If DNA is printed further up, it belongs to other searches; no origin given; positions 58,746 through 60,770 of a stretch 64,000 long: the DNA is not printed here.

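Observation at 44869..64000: Co-oriented island coupling a type I-secreted S-layer-like protein to a sulfated glycan pathway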

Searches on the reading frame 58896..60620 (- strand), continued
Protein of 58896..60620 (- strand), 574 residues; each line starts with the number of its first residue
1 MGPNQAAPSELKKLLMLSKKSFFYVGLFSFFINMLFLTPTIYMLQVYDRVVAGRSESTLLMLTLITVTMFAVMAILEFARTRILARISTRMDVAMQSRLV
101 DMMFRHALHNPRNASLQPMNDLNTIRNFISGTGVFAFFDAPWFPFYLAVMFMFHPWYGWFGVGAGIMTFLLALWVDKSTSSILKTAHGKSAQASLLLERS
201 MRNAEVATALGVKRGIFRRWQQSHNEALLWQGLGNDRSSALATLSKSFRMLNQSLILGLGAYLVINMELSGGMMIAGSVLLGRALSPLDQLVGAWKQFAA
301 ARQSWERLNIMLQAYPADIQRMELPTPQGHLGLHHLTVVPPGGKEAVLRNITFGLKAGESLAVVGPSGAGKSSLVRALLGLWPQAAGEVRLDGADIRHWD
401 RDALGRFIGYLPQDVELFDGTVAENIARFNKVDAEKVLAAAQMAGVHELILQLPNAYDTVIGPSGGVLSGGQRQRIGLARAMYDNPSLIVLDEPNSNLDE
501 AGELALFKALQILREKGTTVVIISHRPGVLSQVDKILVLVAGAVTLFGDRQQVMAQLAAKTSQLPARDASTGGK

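Call 16: find_encoding_contigs(protein=P0010, flank=10000, max_places=2)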
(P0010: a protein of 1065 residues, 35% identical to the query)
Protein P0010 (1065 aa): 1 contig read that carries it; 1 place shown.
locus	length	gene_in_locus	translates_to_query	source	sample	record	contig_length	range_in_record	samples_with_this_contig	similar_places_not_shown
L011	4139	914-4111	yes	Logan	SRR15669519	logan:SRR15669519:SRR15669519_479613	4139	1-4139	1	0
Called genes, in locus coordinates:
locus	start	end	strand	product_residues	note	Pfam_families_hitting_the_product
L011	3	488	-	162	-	?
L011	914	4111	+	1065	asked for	PF13946:DUF4214, PF00353:HemolysinCabind (weak)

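Call 27: search_solved_structures(query=A1, max_evalue=0.01)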
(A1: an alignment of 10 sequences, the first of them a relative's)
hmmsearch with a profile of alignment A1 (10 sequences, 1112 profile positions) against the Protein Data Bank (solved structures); distinct sequences matched with E-value up to 0.01: 36.
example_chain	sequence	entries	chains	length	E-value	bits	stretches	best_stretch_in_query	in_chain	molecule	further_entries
7usl_C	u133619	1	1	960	1.7e-48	168.7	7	691-903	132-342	Bifunctional hemolysin-adenylate cyclase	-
7rah_E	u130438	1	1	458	1.4e-31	112.6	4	823-923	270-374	Bifunctional adenylate cyclase toxin/hemolysin CyaA,Bifunctional adenylate cyclase toxin/h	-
6sus_A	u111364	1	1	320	6.3e-21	77.4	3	839-908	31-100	Bifunctional hemolysin/adenylate cyclase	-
2zj6_A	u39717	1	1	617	8.4e-12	47.2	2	806-907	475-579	Lipase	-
9p6c_A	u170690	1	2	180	9.1e-12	47.1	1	841-901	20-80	Hemolysin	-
2z8z_A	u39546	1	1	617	1.4e-11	46.5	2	809-928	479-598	Lipase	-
2z8x_A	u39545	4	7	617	1.5e-11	46.3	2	808-908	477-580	Lipase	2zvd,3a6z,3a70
2zj7_A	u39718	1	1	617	1.6e-11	46.3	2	808-908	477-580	Lipase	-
2qua_A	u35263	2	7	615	2.9e-11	45.4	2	816-894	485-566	Extracellular lipase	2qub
9p0c_A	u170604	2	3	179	1.6e-10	43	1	821-906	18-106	Hemolysin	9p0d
5cvw_A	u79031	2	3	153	2.7e-10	42.2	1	823-906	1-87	Bifunctional hemolysin/adenylate cyclase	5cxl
2agm_A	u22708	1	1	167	1.3e-09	39.9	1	856-910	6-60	Poly(beta-D-mannuronate) C5 epimerase 4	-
1srp_A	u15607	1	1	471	1.8e-09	39.4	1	765-941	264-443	SERRALYSIN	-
1sat_A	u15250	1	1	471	2.7e-09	38.9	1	765-941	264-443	SERRATIA PROTEASE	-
1af0_A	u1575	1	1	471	2.8e-09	38.8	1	765-941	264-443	SERRATIA PROTEASE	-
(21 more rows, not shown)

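Call 30: find_homologous_proteins(query=window:58896-60620:-, max_evalue=1e-50)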
Query window:58896-60620:- (574 aa): 8000 proteins with E <= 1e-50 among 8000 candidates; the best 120 are listed.
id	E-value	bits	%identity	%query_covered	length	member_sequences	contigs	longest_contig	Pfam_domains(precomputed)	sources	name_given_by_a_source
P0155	0.0e+0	1263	99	100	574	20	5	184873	PF00005.34,PF20703.4,PF02463.26,PF13304.13,PF00664.29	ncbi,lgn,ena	-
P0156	0.0e+0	1116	86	100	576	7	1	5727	PF00005.34,PF02463.26,PF13304.13,PF00664.29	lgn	-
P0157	0.0e+0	1061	82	100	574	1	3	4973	PF00005.34,PF20703.4,PF02463.26,PF13304.13,PF00664.29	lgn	-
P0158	0.0e+0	1060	81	100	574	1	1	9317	PF00005.34,PF20703.4,PF02463.26,PF13304.13,PF00664.29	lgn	-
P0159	0.0e+0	1054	80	100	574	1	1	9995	PF00005.34,PF20703.4,PF02463.26,PF13304.13,PF00664.29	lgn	-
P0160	0.0e+0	1051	81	97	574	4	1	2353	PF00005.34,PF02463.26,PF13304.13,PF00664.29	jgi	jgi:ATP-binding cassette subfamily C protein EexD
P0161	0.0e+0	1044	80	100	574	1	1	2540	PF00005.34,PF20703.4,PF02463.26,PF13304.13,PF00664.29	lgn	-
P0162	0.0e+0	1034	79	100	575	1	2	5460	PF00005.34,PF02463.26,PF13304.13,PF00664.29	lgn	-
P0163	0.0e+0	1030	80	97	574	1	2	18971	PF00005.34,PF20703.4,PF02463.26,PF13304.13,PF00664.29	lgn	-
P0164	0.0e+0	1030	80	100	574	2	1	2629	PF00005.34,PF20703.4,PF02463.26,PF00664.29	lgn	-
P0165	0.0e+0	1026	79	100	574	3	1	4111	PF00005.34,PF20703.4,PF02463.26,PF13304.13,PF00664.29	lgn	-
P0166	0.0e+0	1025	79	97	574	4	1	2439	PF00005.34,PF02463.26,PF13304.13,PF00664.29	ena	-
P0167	0.0e+0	1020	78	100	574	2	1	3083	PF00005.34,PF02463.26,PF13304.13,PF00664.29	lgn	-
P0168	0.0e+0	1017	78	100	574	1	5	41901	PF00005.34,PF20703.4,PF02463.26,PF13304.13,PF00664.29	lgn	-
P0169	0.0e+0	1013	78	100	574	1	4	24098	PF00005.34,PF20703.4,PF02463.26,PF13304.13,PF00664.29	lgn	-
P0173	1.6e-295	999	77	99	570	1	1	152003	PF00005.34,PF20703.4,PF02463.26,PF13304.13,PF00664.29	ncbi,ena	-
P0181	9.1e-274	927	71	96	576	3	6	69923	PF00005.34,PF20703.4,PF02463.26,PF13304.13,PF00664.29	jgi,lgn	jgi:ATP-binding cassette subfamily C protein EexD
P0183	3.3e-273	925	72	97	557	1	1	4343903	PF00005.34,PF20703.4,PF02463.26,PF13304.13,PF00664.29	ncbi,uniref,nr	ncbi:type I secretion system permease/ATPase [Thiothrix winogradskyi]|uniref:Type I secretion system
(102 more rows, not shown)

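Call 32: find_encoding_contigs(protein=P0183, flank=10000, max_places=1)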
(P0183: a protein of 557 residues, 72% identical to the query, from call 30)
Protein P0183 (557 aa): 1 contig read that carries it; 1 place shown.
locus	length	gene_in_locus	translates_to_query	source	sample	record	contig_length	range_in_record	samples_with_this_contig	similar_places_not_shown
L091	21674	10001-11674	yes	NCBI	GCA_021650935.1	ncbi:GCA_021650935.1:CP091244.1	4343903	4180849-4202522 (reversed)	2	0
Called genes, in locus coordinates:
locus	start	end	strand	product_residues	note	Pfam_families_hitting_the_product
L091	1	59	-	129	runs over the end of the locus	-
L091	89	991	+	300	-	PF01040:UbiA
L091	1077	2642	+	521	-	PF04773:FecR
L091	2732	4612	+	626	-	PF05226:CHASE2, PF00211:Guanylate_cyc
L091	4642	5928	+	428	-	PF14559:TPR_19 (weak)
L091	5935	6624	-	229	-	PF00027:cNMP_binding, PF13545:HTH_Crp_2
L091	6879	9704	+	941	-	PF13946:DUF4214, PF00353:HemolysinCabind (weak)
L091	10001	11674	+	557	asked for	PF00664:ABC_membrane, PF02463:SMC_N (faint), PF20703:nSTAND1 (weak), PF00005:ABC_tran, PF13304:AAA_21 (faint)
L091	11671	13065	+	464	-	PF25919:BSH_CusB (faint), PF25973:BSH_CzcB (weak), PF25984:BSH_YknX (weak), PF25994:HH_AprE, PF26002:Beta-barrel_AprE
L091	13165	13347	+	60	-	-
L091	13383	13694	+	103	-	-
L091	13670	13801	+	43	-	-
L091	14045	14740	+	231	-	-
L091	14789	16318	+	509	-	PF08241:Methyltransf_11, PF08242:Methyltransf_12, PF13649:Methyltransf_25, PF13847:Methyltransf_31, PF10119:MethyTransf_Reg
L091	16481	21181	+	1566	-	PF17892:Cadherin_5, PF17963:Big_9, PF17963:Big_9, PF17892:Cadherin_5, PF17963:Big_9, PF17963:Big_9, PF17803:Cadherin_4, PF17892:Cadherin_5, +19 more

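Call 33: find_encoding_contigs(protein=P0173, flank=10000, max_places=1)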
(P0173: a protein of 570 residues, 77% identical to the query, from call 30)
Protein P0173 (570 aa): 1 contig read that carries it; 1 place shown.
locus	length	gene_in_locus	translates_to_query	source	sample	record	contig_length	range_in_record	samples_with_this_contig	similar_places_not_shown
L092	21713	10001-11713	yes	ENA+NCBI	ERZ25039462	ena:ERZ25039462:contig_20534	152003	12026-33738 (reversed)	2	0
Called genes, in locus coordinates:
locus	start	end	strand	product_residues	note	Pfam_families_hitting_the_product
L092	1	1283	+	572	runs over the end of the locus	PF04773:FecR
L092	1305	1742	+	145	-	PF05226:CHASE2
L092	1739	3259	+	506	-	PF05226:CHASE2, PF00211:Guanylate_cyc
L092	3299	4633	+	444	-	PF13432:TPR_16 (weak), PF14559:TPR_19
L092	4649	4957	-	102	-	PF13545:HTH_Crp_2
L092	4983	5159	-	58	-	PF00027:cNMP_binding (weak)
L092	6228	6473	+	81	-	-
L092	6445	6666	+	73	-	-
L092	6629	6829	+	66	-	-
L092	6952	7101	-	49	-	-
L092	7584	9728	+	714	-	PF00353:HemolysinCabind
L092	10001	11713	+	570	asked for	PF00664:ABC_membrane, PF02463:SMC_N (faint), PF00005:ABC_tran, PF20703:nSTAND1 (faint), PF13304:AAA_21 (faint)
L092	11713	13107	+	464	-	PF25919:BSH_CusB (weak), PF25973:BSH_CzcB (faint), PF25994:HH_AprE, PF26002:Beta-barrel_AprE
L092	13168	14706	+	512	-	PF13489:Methyltransf_23 (weak), PF08241:Methyltransf_11, PF08242:Methyltransf_12, PF13649:Methyltransf_25, PF13847:Methyltransf_31, PF10119:MethyTransf_Reg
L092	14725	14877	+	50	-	-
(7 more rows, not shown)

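Call 34: find_encoding_contigs(protein=P0181, flank=10000, max_places=1)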
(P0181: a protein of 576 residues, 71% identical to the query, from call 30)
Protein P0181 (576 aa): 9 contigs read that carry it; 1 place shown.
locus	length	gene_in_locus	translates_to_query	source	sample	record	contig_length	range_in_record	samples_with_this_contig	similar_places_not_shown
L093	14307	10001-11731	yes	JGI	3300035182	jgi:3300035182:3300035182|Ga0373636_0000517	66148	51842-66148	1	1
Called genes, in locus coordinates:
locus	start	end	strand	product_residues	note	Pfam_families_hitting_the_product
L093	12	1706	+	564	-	PF04773:FecR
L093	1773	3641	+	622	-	PF05226:CHASE2, PF00211:Guanylate_cyc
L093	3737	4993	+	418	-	PF13432:TPR_16 (weak), PF14559:TPR_19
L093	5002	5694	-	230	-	PF00027:cNMP_binding, PF13545:HTH_Crp_2, PF00325:Crp (weak)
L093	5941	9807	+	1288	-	-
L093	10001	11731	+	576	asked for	PF00664:ABC_membrane, PF02463:SMC_N (faint), PF00005:ABC_tran, PF20703:nSTAND1 (weak), PF13304:AAA_21 (faint)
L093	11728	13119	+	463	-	PF25919:BSH_CusB (faint), PF25973:BSH_CzcB (faint), PF25994:HH_AprE, PF26002:Beta-barrel_AprE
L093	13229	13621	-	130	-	PF17963:Big_9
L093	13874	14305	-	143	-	?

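Call 41: predict_structure(alignment_id=A1)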
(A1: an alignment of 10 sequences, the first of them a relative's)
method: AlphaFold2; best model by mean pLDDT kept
length: 1077 residues; sequences in the alignment: 10
mean_pLDDT: 80.5   pTM: 0.58
mean pLDDT of the five models: 80.5, 78.8, 75.3, 72.9, 72.1
residues with pLDDT >= 90: 322; 70-90: 566; 50-70: 97; < 50: 92
segments of 3 or more residues with pLDDT < 50: 674-690, 759-766, 866-869, 923-954, 995-1006, 1028-1037, 1072-1077
pLDDT, mean of each block of 10 residues (from residue 1): 80 90 87 88 87 86 89 85 84 88 88 91 79 84 87 80 80 80 85 85 89 88 79 91 88 83 90 90 90 91 80 87 86 83 82 80 86 81 92 87 90 82 91 86 86 90 71 70 89 83 88 89 84 91 88 91 93 87 89 90 92 93 92 90 86 94 83 46 42 73 95 89 93 87 94 62 44 83 93 88 93 88 90 86 85 84 55 76 73 84 80 80 41 31 29 56 81 87 74 46 51 87 67 41 76 61 64 37
secondary structure, 60 per line:
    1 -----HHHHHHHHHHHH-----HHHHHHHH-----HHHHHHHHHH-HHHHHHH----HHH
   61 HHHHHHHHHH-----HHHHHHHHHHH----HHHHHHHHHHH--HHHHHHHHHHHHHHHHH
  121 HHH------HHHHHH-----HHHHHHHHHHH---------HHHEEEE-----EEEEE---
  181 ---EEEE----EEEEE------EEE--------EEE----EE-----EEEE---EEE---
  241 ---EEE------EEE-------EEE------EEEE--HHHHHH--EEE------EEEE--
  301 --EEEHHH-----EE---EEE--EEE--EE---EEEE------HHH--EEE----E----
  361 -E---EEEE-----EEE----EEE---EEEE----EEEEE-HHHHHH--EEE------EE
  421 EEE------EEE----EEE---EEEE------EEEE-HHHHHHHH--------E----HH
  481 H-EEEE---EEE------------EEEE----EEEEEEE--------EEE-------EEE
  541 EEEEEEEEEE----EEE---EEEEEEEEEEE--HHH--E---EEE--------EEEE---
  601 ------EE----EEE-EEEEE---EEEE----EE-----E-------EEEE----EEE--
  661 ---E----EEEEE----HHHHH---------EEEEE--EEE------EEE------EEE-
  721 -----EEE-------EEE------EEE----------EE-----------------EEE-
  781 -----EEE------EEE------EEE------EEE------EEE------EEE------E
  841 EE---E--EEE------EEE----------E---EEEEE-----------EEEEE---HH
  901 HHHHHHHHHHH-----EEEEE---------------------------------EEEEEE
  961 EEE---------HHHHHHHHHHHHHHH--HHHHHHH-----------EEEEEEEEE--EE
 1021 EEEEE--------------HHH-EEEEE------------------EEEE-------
elements in order (helices of 4 or more, strands of 3 or more residues): H6-17 H23-30 H36-45 H47-53 H58-70 H76-86 H91-101 H104-123 H130-135 H141-151 E164-167 E173-177 E184-187 E192-196 E203-205 E214-216 E228-231 E235-237 E244-246 E253-255 E263-265 E272-275 H278-283 E286-288 E295-298 E303-305 E319-321 E324-326 E334-337 E349-351 E366-369 E375-377 E382-384 E388-391 E396-400 H402-407 E410-412 E419-423 E430-432 E437-439 E443-446 E453-456 H458-465 E483-486 E490-492 E505-508 E513-519 E528-530 E538-550 E555-557 E561-571 E583-585 E594-597 E613-615 E617-621 E625-628 E648-651 E656-658 E669-673 H678-682 E692-696 E699-701 E708-710 E717-719 E726-728 E736-738 E745-747 E777-779 E786-788 E795-797 E804-806 E813-815 E822-824 E831-833 E840-842 E849-851 E858-860 E875-879 E891-895 H899-911 E917-921 E955-963 H973-987 H990-996 E1008-1016 E1019-1025 E1044-1048 E1067-1070

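Call 45: fold_search(model_id=the predicted structure, library=pdb)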
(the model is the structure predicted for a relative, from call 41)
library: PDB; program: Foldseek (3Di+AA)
matches with E <= 10: 235; with E <= 0.001: 8
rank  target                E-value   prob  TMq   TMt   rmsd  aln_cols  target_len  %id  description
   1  6p5t_D                5.8e-08  1.00  0.15  0.19  27.3      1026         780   14  Surface-layer (S-layer) RsaA protein from Caulobacter crescentus bound to strontium and iodide (released 2020-01-15)
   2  6p5t_C                6.6e-08  1.00  0.15  0.19  27.3      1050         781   13  Surface-layer (S-layer) RsaA protein from Caulobacter crescentus bound to strontium and iodide (released 2020-01-15)
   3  6z7p_A                3.0e-07  1.00  0.16  0.17  33.9      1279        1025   12  Composite model of the Caulobacter crescentus S-layer bound to the O-antigen of lipopolysaccharide (released 2020-07-15)
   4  7usl_C                5.5e-07  1.00  0.10  0.13  23.6       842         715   17  Integrin alphaM/beta2 ectodomain in complex with adenylate cyclase toxin RTX751 and M1F5 Fab (released 2022-08-17)
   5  6p5t_B                6.3e-07  1.00  0.18  0.22  26.4      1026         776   14  Surface-layer (S-layer) RsaA protein from Caulobacter crescentus bound to strontium and iodide (released 2020-01-15)
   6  6p5t_A                3.0e-06  1.00  0.15  0.19  26.1      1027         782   13  Surface-layer (S-layer) RsaA protein from Caulobacter crescentus bound to strontium and iodide (released 2020-01-15)
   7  7rah_E                7.2e-05  1.00  0.14  0.31  10.8       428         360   17  Adenylate cyclase toxin RTX domain fragment bound to M1H5 Fab and M2B10 Fab (released 2021-09-15)
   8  5n8p_A                6.3e-04  0.82  0.13  0.16  29.7      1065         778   11  S-layer protein RsaA from C. crescentus (released 2017-04-12)
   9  1k7q                  6.9e-03  0.99  0.09  0.18  11.9       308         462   17  PrtC from Erwinia chrysanthemi: E189A mutant (released 2002-10-20)
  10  1k7i                  7.5e-03  0.98  0.10  0.20  11.9       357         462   16  PrtC from Erwinia chrysanthemi: Y228F mutant (released 2002-10-19)
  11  3vi1_A                8.6e-03  0.93  0.08  0.17  16.8       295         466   16  Crystal structure of Pseudomonas aerginosa alkaline protease complexed with Substance P(1-6) (released 2012-09-19)
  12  1k7g                  9.0e-03  0.99  0.09  0.19  11.8       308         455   17  PrtC from Erwinia chrysanthemi (released 2002-10-19)
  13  3hbu_P                9.8e-03  0.97  0.09  0.18  12.5       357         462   16  PrtC methionine mutants: M226H DESY (released 2009-07-21)
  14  3hb2                  1.2e-02  1.00  0.11  0.24  10.1       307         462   17  PrtC methionine mutants: M226I (released 2009-08-04)
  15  5ijb_A                1.3e-02  0.25  0.11  0.16  23.6       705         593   10  The ligand-free structure of the mouse TLR4/MD-2 complex (released 2016-04-27)
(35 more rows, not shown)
